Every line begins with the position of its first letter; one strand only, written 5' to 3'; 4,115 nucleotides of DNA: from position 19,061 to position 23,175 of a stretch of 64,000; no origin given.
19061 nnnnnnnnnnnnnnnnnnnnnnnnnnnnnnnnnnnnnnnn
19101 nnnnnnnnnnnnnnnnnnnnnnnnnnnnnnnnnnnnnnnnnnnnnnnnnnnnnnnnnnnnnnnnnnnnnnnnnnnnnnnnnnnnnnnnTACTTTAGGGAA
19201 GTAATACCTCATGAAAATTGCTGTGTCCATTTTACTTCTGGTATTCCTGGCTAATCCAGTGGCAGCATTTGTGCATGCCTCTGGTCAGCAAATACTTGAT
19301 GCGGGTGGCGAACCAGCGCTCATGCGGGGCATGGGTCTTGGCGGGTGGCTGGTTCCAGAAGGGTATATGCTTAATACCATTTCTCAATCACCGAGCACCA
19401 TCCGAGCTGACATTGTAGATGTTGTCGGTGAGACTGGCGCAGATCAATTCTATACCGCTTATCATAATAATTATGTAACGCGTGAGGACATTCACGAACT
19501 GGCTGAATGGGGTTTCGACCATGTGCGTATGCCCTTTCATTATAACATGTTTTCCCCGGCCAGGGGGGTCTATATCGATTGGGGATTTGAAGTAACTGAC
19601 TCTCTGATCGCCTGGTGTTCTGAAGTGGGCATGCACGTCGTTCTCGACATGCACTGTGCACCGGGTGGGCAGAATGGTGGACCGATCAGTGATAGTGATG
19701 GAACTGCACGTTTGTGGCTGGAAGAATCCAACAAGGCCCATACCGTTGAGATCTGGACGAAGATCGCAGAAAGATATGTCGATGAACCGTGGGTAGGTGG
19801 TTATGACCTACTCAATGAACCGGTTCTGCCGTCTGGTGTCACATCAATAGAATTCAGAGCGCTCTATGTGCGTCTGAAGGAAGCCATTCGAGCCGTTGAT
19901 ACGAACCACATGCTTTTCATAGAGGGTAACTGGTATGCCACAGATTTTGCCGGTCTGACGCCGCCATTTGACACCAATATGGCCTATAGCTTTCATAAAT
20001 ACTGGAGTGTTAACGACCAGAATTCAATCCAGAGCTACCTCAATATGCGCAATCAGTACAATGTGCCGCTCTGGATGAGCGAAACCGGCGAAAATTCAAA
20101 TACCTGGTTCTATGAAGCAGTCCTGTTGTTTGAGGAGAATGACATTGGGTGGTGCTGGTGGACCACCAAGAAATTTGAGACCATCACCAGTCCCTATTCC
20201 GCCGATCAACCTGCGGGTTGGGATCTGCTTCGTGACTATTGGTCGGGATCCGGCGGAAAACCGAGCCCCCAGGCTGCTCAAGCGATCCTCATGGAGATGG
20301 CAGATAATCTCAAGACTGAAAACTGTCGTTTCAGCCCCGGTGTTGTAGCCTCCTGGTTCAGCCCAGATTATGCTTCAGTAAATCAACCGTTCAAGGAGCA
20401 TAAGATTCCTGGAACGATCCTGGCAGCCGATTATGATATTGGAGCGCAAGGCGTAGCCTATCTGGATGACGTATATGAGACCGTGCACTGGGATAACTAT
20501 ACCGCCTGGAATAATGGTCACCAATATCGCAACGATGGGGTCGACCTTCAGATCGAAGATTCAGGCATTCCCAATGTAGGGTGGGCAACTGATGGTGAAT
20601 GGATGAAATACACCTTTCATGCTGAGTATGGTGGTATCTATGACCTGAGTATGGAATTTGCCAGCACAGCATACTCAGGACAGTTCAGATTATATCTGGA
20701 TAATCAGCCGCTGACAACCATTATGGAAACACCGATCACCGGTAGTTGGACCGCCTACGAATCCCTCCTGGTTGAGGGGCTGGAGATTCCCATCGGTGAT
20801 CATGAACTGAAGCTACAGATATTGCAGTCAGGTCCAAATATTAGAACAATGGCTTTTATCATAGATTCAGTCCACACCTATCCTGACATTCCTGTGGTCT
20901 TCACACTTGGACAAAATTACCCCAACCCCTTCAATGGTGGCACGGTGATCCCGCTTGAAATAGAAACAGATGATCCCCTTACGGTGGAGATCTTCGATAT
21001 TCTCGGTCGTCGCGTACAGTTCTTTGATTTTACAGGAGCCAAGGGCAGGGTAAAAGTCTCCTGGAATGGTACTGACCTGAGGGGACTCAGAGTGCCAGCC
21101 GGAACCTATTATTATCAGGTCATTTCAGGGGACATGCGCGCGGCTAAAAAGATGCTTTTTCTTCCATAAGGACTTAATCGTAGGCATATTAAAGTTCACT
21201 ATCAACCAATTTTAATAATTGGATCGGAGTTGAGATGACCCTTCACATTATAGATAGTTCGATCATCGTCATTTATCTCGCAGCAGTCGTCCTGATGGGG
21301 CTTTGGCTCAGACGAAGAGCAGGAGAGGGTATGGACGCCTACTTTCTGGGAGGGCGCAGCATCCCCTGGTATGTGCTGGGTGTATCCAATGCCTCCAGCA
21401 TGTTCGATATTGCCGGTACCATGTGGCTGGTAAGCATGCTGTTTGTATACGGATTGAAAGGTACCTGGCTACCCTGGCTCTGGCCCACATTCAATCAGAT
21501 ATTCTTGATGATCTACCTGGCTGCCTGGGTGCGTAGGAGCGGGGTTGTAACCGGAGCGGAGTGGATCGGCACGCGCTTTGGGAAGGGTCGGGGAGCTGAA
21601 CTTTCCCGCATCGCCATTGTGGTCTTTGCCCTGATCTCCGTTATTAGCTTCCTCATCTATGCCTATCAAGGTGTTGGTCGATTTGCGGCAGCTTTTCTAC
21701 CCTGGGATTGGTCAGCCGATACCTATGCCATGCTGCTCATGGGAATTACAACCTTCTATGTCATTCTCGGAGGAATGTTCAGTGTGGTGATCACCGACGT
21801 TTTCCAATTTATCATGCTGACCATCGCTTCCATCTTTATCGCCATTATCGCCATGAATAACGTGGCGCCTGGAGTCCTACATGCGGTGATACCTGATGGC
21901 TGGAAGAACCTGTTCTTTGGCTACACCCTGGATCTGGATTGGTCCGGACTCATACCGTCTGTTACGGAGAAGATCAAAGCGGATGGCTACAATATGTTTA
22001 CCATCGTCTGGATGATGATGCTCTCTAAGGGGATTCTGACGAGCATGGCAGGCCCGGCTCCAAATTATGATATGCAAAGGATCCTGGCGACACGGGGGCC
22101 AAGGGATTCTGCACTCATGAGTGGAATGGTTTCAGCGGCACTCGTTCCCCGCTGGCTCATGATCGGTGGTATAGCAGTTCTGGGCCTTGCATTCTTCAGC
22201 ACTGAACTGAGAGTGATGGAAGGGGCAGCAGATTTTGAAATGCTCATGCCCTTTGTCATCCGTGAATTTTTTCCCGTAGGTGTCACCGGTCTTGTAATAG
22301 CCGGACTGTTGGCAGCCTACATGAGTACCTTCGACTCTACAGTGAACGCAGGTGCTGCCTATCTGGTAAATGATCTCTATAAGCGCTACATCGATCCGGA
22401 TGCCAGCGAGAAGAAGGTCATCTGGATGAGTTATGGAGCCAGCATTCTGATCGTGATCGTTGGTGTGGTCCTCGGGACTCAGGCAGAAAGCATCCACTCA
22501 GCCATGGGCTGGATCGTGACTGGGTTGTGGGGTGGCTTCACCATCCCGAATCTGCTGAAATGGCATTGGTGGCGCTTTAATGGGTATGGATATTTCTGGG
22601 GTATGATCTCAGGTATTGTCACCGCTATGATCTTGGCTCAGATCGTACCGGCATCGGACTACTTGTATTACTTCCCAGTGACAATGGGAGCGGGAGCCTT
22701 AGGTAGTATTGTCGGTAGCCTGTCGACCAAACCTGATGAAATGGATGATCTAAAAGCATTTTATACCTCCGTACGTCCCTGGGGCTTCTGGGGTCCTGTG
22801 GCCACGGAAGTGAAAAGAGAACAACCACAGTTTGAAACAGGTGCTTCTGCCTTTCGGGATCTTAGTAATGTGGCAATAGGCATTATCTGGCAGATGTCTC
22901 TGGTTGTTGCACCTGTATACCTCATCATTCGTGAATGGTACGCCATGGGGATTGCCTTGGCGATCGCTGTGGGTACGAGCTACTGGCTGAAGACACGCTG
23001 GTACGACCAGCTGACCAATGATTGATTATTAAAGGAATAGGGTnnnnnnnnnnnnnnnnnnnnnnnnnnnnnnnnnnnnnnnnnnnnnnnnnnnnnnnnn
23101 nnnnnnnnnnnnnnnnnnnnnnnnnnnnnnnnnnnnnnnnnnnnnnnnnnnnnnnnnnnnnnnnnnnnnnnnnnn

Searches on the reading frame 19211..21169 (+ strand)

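Call 46: search_protein_families(library=pfam, proteins=[window:19211-21169:+], max_evalue=0.00001)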
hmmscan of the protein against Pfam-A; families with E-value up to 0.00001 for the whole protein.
window:19211-21169:+ (652 aa): 3 families
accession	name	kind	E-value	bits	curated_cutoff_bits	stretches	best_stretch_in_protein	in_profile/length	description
PF00150.24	Cellulase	-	1.1e-28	101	23.5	1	79-320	12-269/272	Cellulase (glycosyl hydrolase family 5)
PF03422.21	CBM_6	-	1.5e-09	38.6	28.9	1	441-542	8-113/125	Carbohydrate binding module (family 6)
PF13860.13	FlgD_ig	-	1e-06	29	27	1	588-637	23-73/79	FlgD Ig-like domain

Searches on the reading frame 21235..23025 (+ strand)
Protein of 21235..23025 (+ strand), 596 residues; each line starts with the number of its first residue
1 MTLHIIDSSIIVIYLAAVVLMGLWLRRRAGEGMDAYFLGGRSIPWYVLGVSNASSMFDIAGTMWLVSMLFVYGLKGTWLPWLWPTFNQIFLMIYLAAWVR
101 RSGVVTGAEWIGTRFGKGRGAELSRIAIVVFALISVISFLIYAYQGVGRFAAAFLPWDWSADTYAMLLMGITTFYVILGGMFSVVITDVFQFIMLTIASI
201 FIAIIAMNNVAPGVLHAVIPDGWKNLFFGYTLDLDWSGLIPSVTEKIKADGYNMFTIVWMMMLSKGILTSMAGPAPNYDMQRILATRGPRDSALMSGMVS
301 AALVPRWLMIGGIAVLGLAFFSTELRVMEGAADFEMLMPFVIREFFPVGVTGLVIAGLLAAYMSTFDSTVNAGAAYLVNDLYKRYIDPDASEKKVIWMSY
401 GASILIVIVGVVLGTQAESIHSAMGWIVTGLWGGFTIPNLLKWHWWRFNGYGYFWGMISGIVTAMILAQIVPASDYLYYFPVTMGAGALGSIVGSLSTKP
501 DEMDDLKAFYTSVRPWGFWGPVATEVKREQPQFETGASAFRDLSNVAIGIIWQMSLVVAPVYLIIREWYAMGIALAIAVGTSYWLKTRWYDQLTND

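Call 46: search_protein_families(library=pfam, proteins=[window:21235-23025:+], max_evalue=0.00001)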
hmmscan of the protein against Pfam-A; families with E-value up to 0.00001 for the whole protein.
window:21235-23025:+ (596 aa): 1 family
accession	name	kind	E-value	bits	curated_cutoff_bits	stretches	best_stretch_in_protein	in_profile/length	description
PF00474.23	SSF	-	1e-33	117.3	22.8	1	36-460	1-406/406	Sodium:solute symporter family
